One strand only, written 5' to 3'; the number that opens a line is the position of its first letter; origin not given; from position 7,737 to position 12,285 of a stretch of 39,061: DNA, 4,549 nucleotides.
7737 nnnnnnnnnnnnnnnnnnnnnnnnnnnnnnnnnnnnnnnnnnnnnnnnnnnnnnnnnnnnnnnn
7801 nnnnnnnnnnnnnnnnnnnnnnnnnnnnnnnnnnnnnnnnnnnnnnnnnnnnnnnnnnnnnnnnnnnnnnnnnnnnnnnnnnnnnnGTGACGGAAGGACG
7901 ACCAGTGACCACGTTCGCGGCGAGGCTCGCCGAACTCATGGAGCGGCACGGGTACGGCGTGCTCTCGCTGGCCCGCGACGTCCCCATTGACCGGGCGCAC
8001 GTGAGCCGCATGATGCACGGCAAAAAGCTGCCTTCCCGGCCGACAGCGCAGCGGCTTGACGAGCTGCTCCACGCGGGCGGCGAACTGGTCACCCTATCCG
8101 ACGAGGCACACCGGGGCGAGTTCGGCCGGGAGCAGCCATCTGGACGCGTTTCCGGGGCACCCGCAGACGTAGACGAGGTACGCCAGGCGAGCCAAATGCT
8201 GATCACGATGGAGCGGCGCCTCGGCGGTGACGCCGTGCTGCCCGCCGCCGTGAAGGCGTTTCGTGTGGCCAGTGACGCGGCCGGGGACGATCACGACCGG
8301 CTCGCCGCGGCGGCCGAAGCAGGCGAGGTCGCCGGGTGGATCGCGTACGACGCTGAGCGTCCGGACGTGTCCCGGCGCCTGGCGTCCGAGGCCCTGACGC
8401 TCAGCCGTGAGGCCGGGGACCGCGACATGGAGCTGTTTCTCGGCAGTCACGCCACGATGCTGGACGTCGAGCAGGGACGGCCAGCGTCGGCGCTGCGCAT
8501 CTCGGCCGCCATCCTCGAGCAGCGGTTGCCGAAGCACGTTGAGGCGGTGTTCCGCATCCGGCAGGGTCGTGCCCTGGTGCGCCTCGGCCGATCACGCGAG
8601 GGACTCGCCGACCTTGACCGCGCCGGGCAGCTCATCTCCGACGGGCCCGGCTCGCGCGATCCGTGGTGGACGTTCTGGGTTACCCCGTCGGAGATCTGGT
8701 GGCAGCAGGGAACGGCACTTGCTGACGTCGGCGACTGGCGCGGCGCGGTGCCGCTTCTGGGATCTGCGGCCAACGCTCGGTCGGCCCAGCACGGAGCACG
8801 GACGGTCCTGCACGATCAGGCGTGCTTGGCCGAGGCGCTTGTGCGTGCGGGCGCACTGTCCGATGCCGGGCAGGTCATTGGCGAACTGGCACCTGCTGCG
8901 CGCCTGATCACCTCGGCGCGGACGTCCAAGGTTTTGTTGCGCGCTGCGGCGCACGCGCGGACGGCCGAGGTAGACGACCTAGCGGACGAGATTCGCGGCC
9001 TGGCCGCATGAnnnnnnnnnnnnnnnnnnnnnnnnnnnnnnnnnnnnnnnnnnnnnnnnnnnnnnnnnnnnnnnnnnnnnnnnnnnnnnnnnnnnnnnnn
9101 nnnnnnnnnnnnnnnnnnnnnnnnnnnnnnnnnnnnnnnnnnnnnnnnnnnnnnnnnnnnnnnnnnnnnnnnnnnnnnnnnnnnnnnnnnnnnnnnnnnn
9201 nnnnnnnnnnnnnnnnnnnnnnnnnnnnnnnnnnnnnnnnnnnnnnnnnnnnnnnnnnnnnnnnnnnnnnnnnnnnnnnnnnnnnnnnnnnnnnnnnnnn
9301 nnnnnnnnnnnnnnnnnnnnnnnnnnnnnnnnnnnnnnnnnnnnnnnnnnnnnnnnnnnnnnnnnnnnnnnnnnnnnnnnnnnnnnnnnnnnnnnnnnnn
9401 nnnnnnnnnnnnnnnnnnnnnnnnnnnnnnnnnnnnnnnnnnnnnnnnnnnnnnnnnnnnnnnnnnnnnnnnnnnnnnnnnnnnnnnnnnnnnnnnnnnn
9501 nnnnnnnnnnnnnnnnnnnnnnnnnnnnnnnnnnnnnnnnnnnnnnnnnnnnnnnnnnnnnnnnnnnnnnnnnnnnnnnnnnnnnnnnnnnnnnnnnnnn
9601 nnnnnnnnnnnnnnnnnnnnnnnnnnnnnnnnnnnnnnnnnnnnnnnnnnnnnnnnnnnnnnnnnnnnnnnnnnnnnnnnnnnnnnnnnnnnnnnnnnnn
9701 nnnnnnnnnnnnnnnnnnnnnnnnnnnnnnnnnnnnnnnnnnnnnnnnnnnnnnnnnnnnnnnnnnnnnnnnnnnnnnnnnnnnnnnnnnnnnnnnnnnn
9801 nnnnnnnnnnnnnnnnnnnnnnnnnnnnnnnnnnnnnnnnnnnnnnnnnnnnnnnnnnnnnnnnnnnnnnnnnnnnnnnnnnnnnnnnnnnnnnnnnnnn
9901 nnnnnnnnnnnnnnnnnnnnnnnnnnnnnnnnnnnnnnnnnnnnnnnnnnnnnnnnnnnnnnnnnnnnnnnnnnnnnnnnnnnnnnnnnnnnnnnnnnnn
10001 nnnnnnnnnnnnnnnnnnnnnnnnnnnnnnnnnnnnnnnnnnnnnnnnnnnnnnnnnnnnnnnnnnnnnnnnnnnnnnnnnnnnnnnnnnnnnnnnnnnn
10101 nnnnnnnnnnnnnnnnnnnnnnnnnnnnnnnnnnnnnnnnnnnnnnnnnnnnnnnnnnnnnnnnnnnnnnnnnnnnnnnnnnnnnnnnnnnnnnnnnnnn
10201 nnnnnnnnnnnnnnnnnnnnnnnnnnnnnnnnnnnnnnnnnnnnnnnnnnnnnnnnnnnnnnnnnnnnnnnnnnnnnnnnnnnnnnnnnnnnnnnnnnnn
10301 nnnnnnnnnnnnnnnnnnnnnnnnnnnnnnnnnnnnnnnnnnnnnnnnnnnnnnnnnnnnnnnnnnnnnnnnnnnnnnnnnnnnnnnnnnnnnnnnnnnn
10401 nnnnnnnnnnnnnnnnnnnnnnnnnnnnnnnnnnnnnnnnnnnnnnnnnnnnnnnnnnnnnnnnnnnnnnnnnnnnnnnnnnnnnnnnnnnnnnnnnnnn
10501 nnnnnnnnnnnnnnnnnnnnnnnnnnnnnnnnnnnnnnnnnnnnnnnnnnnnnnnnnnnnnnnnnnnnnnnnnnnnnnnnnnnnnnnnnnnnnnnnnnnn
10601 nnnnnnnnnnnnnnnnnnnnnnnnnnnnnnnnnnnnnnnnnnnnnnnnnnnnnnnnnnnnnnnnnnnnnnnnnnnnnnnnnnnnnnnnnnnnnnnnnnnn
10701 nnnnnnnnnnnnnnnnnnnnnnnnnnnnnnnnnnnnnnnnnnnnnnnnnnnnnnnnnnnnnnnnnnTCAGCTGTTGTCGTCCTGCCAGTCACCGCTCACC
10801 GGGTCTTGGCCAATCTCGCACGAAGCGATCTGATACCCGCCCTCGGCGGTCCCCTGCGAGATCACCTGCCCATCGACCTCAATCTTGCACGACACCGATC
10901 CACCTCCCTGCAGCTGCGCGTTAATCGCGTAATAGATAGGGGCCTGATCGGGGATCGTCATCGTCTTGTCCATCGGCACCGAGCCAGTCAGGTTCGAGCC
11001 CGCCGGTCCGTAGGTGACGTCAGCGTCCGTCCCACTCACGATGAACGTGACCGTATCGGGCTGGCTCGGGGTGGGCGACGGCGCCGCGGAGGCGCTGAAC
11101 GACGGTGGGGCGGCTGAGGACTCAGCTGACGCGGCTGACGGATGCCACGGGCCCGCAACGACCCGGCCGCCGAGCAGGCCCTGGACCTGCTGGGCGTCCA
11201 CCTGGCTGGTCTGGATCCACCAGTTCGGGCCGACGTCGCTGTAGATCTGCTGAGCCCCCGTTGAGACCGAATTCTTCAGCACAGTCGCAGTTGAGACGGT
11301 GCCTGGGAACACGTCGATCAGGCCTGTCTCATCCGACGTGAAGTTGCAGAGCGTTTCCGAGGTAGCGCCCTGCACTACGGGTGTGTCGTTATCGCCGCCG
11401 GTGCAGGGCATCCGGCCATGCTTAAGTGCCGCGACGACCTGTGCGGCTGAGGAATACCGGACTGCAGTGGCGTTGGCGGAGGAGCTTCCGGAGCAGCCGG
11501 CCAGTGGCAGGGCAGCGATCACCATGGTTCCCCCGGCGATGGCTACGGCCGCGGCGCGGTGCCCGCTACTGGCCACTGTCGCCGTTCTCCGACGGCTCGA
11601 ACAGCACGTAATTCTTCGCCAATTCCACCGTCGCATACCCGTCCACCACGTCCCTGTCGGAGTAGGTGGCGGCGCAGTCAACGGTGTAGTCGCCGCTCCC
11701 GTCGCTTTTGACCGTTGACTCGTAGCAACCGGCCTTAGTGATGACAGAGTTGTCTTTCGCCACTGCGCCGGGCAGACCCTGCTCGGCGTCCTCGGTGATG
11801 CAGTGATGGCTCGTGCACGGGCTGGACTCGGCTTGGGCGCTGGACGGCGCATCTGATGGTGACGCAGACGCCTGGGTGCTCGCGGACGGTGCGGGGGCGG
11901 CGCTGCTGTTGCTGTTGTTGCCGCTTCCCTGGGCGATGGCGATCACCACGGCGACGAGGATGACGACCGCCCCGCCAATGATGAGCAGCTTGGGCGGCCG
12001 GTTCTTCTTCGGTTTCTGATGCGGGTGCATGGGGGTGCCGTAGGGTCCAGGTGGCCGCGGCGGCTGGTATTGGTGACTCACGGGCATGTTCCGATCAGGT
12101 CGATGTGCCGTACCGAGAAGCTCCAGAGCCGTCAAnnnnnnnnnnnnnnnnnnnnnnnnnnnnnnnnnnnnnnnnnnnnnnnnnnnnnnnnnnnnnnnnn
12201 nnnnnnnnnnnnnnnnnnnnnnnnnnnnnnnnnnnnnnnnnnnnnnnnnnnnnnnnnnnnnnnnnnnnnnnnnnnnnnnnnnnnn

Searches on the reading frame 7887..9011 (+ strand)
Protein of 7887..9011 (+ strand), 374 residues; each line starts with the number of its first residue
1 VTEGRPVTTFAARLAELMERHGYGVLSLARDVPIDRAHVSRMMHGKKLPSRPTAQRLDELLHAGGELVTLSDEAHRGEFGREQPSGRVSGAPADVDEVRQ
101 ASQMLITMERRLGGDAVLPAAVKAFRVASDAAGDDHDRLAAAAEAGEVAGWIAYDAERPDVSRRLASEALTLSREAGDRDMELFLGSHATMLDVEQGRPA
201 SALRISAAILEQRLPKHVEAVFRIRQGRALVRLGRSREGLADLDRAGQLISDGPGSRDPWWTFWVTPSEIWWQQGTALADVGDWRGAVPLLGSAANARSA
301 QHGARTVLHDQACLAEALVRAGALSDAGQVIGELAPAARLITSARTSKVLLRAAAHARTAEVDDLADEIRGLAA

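Call 9: search_protein_families(library=pfam, proteins=[window:7887-9011:+], max_evalue=0.01)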
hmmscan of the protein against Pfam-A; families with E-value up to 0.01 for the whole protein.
window:7887-9011:+ (374 aa): 1 family
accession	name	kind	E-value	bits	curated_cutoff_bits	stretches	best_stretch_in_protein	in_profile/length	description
PF13560.12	HTH_31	-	2.7e-08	34.4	27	1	10-68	2-61/64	Helix-turn-helix domain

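Call 25: search_protein_families(library=phrogs, proteins=[window:7887-9011:+], max_evalue=0.01)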
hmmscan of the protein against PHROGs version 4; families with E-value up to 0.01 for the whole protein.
window:7887-9011:+ (374 aa): 2 families
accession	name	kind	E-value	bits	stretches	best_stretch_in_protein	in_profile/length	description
phrog_10886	-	transcription regulation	6.3e-17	62.7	1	93-370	158-450/457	transcriptional regulator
phrog_2328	-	transcription regulation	0.0003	21.6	1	7-58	13-64/128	transcriptional repressor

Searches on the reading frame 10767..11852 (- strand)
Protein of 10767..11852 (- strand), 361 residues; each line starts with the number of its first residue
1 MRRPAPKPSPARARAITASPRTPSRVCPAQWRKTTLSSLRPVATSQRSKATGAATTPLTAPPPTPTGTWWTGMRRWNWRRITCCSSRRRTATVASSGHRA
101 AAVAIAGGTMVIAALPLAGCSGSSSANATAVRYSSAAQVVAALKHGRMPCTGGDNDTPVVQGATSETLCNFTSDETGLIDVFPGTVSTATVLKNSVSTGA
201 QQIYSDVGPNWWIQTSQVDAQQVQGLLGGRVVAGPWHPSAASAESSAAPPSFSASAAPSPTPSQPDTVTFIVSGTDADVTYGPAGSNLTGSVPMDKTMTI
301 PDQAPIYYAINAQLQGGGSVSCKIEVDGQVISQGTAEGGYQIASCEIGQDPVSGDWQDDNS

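Call 25: search_protein_families(library=phrogs, proteins=[window:10767-11852:-], max_evalue=0.01)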
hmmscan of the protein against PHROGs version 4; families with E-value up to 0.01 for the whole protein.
window:10767-11852:- (361 aa): 1 family
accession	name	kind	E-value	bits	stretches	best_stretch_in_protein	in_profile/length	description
phrog_8241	-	unknown function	9.7e-07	30.2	1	244-347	21-135/143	-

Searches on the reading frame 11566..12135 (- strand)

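Call 25: search_protein_families(library=phrogs, proteins=[window:11566-12135:-], max_evalue=0.01)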
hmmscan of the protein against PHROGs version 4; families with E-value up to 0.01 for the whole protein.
window:11566-12135:- (189 aa): 3 families
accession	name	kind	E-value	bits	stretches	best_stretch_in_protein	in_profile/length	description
phrog_8545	-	moron, auxiliary metabolic gene and host takeover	0.00053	20.9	1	40-107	5-68/177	superinfection exclusion Sie-like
phrog_197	-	moron, auxiliary metabolic gene and host takeover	0.0025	18.3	1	41-110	223-292/486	Zot-like toxin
phrog_4980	-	moron, auxiliary metabolic gene and host takeover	0.0049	17.8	1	40-124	12-92/181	superinfection exclusion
